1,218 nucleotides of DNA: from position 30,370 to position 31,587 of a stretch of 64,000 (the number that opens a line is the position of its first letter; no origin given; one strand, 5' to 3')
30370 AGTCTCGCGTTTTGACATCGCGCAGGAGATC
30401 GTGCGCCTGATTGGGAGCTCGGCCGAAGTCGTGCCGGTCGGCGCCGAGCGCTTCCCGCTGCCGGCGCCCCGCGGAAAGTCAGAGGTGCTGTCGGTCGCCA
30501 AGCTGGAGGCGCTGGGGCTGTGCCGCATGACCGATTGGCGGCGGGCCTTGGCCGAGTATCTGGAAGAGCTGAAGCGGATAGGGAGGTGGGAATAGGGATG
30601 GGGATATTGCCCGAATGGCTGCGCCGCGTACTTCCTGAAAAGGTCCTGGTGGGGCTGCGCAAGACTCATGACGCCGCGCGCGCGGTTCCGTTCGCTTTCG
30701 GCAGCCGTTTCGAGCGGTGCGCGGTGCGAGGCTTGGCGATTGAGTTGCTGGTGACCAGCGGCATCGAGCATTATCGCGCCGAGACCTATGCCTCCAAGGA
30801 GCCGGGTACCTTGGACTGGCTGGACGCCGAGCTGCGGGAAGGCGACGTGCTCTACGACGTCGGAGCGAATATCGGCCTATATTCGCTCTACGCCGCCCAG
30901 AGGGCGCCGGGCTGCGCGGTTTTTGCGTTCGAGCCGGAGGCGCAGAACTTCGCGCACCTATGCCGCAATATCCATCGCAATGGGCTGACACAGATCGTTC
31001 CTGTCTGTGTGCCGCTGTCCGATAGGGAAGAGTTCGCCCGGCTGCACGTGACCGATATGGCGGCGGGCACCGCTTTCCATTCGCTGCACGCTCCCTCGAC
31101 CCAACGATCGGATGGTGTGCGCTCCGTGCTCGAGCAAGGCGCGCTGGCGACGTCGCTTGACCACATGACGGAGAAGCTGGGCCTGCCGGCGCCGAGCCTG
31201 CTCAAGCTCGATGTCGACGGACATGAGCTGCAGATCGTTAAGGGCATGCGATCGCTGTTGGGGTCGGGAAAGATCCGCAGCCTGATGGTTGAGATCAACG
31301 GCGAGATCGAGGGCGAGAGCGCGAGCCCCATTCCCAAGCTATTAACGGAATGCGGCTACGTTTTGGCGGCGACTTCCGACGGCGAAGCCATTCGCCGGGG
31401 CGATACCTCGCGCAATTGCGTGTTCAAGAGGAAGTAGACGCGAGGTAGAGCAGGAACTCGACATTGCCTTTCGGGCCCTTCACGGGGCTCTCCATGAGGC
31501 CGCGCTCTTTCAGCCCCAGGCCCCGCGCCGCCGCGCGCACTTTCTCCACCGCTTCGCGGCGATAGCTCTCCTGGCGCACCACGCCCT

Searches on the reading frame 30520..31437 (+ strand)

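Call 67: search_protein_families(library=pfam, proteins=[window:30520-31437:+], max_evalue=0.0001)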
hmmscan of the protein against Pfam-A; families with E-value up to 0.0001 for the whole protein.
window:30520-31437:+ (305 aa): 1 family
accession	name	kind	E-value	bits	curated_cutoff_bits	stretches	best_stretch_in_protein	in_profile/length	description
PF05050.19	Methyltransf_21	-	1.4e-17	64.8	22.7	1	113-281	1-172/173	Methyltransferase FkbM domain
